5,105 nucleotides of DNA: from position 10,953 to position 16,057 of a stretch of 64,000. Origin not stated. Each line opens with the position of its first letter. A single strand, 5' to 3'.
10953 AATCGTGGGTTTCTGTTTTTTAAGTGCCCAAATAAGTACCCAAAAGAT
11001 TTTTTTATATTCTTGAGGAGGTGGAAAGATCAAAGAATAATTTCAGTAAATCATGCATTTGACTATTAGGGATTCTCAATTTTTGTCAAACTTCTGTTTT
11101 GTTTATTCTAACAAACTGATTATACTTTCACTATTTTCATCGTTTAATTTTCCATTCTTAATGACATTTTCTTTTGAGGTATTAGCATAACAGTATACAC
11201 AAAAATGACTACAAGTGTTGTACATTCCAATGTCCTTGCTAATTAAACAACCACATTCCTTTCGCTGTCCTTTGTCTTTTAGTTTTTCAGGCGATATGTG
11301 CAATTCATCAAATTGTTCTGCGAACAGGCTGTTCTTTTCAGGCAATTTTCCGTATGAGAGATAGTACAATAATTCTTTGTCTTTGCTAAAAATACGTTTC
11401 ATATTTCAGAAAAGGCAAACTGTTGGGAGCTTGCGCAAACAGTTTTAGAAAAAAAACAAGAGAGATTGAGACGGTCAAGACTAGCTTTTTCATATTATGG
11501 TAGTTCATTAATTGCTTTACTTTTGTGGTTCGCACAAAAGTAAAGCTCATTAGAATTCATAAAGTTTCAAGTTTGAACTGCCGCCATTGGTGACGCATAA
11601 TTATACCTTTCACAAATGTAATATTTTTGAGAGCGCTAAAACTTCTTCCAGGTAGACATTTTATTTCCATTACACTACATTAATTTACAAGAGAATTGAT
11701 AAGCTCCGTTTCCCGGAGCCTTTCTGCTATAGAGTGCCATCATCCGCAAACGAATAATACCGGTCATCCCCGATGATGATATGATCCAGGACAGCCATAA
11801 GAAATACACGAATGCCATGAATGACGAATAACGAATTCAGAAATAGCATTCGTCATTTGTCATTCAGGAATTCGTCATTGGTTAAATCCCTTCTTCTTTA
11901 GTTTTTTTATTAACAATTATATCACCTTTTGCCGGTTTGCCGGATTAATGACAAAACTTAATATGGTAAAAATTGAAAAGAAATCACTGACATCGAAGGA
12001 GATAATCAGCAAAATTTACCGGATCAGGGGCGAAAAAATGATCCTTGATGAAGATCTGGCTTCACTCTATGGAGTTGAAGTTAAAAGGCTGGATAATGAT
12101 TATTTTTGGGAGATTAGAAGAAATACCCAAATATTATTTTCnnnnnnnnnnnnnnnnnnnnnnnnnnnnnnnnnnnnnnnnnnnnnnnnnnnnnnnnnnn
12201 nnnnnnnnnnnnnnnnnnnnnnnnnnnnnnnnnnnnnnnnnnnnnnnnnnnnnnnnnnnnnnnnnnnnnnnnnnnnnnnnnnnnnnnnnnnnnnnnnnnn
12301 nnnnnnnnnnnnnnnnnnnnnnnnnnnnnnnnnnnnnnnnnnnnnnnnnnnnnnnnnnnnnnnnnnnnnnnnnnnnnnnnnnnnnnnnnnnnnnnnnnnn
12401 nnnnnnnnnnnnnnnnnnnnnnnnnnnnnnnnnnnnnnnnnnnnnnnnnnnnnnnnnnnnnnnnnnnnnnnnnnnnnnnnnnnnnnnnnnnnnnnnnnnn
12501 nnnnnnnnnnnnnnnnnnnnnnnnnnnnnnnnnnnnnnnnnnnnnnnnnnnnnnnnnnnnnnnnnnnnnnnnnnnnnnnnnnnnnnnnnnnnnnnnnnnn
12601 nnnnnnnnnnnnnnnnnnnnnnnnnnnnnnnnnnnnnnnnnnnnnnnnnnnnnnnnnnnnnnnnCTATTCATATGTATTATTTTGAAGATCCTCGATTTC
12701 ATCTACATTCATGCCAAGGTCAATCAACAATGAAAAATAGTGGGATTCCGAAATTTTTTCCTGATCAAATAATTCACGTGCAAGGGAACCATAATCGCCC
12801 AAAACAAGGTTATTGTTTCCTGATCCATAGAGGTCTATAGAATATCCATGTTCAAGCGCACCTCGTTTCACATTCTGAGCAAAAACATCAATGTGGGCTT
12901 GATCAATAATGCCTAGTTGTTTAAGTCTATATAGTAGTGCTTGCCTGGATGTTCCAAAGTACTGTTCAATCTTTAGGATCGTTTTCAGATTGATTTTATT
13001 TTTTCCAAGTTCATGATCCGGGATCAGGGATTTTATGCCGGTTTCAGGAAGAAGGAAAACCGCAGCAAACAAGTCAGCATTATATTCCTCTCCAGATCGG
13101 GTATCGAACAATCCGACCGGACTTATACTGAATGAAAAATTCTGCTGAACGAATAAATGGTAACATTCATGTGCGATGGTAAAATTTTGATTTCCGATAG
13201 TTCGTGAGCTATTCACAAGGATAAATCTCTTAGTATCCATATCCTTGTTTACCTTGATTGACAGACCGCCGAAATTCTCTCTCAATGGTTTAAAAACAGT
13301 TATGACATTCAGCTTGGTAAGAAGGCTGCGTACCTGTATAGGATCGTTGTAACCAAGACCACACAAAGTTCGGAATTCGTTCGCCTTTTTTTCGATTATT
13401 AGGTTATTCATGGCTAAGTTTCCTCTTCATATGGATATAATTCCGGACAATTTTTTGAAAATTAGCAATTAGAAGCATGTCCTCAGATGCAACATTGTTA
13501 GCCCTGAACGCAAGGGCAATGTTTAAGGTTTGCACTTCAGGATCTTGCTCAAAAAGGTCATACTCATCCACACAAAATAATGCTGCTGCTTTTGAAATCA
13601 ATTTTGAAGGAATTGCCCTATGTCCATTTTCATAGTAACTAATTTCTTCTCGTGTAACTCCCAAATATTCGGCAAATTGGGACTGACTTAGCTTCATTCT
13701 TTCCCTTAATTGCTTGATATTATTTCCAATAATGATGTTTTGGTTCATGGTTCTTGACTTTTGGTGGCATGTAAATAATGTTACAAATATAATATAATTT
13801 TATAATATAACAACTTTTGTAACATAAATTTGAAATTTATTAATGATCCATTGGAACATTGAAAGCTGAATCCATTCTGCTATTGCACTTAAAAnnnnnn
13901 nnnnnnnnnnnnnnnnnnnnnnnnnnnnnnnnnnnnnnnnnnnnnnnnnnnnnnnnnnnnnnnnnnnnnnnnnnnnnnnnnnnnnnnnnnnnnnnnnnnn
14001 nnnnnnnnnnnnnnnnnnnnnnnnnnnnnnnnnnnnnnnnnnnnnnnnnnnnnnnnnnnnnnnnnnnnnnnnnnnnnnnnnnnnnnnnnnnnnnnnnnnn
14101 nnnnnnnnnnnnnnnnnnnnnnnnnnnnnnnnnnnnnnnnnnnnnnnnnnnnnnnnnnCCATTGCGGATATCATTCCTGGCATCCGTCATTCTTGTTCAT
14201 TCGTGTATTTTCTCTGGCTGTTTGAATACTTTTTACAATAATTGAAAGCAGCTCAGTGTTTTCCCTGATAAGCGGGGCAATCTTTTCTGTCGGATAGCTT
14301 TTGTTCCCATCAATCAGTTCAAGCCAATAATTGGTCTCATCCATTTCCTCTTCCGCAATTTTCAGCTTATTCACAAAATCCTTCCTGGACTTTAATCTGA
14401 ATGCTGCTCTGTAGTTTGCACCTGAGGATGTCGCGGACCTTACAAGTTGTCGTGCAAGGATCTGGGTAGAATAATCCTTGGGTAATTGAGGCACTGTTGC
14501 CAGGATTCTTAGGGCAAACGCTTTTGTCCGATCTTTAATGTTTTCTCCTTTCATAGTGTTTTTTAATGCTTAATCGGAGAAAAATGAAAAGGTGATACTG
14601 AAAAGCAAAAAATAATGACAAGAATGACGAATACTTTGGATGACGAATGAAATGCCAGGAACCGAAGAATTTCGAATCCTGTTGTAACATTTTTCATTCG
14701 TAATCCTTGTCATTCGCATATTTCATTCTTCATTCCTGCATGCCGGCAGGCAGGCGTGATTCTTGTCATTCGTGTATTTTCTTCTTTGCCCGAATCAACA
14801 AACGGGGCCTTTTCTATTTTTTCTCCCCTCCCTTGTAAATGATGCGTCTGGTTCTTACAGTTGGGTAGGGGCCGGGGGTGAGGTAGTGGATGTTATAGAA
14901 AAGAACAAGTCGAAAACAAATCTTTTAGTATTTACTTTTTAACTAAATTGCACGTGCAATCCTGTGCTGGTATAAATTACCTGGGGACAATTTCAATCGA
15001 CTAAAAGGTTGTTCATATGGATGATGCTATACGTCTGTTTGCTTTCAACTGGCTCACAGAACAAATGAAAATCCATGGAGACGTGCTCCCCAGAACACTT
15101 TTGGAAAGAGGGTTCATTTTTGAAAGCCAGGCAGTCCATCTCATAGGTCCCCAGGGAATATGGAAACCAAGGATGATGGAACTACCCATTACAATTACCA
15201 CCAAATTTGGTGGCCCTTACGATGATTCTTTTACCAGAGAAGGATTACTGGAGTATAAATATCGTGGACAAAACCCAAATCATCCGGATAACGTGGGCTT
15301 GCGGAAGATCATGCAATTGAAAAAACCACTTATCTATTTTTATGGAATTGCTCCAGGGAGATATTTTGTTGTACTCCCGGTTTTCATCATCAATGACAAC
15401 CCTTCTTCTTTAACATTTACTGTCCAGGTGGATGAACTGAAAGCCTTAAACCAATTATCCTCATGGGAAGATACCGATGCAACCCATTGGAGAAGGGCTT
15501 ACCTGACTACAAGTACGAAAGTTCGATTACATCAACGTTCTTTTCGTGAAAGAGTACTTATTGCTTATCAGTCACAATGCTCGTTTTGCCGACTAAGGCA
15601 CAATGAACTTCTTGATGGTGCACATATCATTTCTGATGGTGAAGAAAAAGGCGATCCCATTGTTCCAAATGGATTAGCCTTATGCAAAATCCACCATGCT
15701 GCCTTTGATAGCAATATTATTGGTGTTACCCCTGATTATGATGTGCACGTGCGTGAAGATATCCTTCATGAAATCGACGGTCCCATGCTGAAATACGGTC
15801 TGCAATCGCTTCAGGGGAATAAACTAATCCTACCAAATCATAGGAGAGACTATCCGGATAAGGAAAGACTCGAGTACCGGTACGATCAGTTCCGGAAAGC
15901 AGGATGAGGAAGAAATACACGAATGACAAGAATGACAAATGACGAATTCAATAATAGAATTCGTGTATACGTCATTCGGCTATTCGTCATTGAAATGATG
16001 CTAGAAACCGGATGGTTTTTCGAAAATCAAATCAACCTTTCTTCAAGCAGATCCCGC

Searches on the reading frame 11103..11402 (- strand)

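Call 27: search_protein_families(library=pfam, proteins=[window:11103-11402:-], max_evalue=0.01)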
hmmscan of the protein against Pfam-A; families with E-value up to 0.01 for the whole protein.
window:11103-11402:- (99 aa): 1 family
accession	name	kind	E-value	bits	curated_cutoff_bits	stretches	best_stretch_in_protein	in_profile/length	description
PF08902.16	DUF1848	-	1.3e-15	58.4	30.5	1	34-73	228-262/262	Domain of unknown function (DUF1848)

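Call 66: search_protein_families(library=padloc, proteins=[window:11103-11402:-], max_evalue=0.001)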
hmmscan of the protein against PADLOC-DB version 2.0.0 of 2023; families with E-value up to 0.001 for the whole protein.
window:11103-11402:- (99 aa): 1 family
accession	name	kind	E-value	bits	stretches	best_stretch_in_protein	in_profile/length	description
PDLC03815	RTasDUF1848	-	1.5e-10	39.3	1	19-76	183-241/242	DRT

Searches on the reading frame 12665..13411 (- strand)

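Call 27: search_protein_families(library=pfam, proteins=[window:12665-13411:-], max_evalue=0.01)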
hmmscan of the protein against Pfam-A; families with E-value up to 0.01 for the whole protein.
window:12665-13411:- (248 aa): 1 family
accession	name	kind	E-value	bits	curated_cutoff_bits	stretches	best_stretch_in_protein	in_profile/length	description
PF06114.19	Peptidase_M78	-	1.4e-11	44.7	22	1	59-164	25-123/123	IrrE N-terminal-like domain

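Call 66: search_protein_families(library=padloc, proteins=[window:12665-13411:-], max_evalue=0.001)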
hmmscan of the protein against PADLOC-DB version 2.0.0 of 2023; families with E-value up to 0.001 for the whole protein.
window:12665-13411:- (248 aa): 15 families
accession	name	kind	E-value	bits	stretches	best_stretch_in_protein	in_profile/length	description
PDLC04141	capP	-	7.7e-20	69.4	1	7-167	6-154/242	capP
PDLC04776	PDC-M69B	-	1.4e-18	65.6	1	39-230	48-241/272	-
PDLC03954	RmrA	-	1.2e-15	55.3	1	5-183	140-307/380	-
PDLC03943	RmrA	-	7.2e-15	52.9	1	6-174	126-280/370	-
PDLC03945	RmrA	-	4.8e-13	47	1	6-183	142-310/394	-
PDLC03944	RmrA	-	4.5e-12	43.7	1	6-181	128-298/384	-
PDLC03946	RmrA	-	4e-11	40.2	1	58-171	173-272/357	-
PDLC03949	RmrA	-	5.6e-11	39.9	1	59-173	173-272/363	-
PDLC03950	RmrA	-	5.1e-10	36.9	1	7-169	131-281/369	-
PDLC03952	RmrA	-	8.9e-10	35.9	1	6-181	153-317/395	-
PDLC03951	RmrA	-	1.1e-09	35.7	1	5-174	135-293/400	-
PDLC03953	RmrA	-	2.1e-08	31.8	1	69-173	202-290/373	-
PDLC03948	RmrA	-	5e-08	30.2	1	5-175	138-298/397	-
PDLC03947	RmrA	-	8.5e-08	29.4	1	58-174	190-298/383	-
PDLC03955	RmrA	-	0.00015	19.1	1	108-171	238-295/371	-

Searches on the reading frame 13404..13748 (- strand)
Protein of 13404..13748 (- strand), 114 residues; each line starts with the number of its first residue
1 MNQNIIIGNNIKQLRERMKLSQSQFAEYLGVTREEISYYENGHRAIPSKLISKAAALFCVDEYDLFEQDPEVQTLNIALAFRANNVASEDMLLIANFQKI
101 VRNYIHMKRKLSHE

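Call 27: search_protein_families(library=pfam, proteins=[window:13404-13748:-], max_evalue=0.01)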
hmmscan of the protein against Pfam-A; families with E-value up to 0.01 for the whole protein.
window:13404-13748:- (114 aa): 7 families
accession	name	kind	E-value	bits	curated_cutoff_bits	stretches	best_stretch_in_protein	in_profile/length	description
PF01381.28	HTH_3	-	8.9e-13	48.5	23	1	11-58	1-48/55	Helix-turn-helix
PF12844.13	HTH_19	-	1.9e-08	34.5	30.2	1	8-65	1-58/64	Helix-turn-helix domain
PF13560.12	HTH_31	-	1.1e-07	32.4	27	1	8-61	3-57/64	Helix-turn-helix domain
PF22495.2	HTH_92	-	0.00053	19.7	27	1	12-48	1-36/45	RsaL-like HTH domain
PF15731.11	MqsA_antitoxin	-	0.00066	20.2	30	1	2-51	65-114/131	Antitoxin component of bacterial toxin-antitoxin system, MqsA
PF13744.12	HTH_37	-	0.0054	16.9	27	1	6-43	18-55/80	Helix-turn-helix domain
PF13545.12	HTH_Crp_2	-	0.006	17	27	1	16-37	19-40/70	Crp-like helix-turn-helix domain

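Call 66: search_protein_families(library=padloc, proteins=[window:13404-13748:-], max_evalue=0.001)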
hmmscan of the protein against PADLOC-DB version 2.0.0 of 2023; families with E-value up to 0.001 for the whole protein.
window:13404-13748:- (114 aa): 16 families
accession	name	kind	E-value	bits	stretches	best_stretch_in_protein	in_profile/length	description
PDLC03665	Control_protein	-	8.1e-10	36.8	1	4-67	6-70/77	control protein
PDLC02926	HTH_VI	-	5.2e-09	34.3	1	7-65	2-60/92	-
PDLC03947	RmrA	-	1.6e-08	31.8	1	2-93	7-97/383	-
PDLC04775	PDC-M69A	-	1.3e-07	30.1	1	6-107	7-107/113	-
PDLC03945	RmrA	-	2.4e-07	28.3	1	7-92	3-91/394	-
PDLC03954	RmrA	-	3e-07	27.7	1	6-89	10-92/380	-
PDLC03952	RmrA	-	3e-07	27.6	1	4-71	20-88/395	-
PDLC03949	RmrA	-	1.7e-06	25.1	1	10-87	6-82/363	-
PDLC04142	capH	-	4.6e-06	25.6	1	2-99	2-96/103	capH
PDLC03536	REase_II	-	1.6e-05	22.7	1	6-93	10-93/237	Type II restriction enzyme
PDLC04758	PDC-M64B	-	2.2e-05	22.9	1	2-73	26-94/123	-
PDLC04133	mad1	-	3.6e-05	22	1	16-47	2-33/60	mads_1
PDLC03943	RmrA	-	7.3e-05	20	1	7-85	3-80/370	-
PDLC03951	RmrA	-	0.0002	18.4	1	9-92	11-92/400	-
PDLC03944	RmrA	-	0.00061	17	1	3-50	3-50/384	-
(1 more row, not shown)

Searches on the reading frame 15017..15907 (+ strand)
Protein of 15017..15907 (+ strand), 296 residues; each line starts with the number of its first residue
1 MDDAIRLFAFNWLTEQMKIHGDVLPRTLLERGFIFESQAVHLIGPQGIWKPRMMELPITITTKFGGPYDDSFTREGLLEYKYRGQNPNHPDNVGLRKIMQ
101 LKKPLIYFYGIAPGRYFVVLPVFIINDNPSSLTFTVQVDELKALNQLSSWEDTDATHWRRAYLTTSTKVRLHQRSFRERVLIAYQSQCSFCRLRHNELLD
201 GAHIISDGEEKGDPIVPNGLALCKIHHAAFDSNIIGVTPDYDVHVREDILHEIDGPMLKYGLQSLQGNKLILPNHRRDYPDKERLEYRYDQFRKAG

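Call 66: search_protein_families(library=padloc, proteins=[window:15017-15907:+], max_evalue=0.001)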
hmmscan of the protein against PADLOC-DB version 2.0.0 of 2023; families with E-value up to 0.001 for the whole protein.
window:15017-15907:+ (296 aa): 2 families
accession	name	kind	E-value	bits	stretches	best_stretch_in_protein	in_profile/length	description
PDLC04132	HNH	-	4.5e-20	69.9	1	149-289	132-268/286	-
PDLC03546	HNH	-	1.5e-07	28.7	1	166-289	152-273/282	Type II restriction enzyme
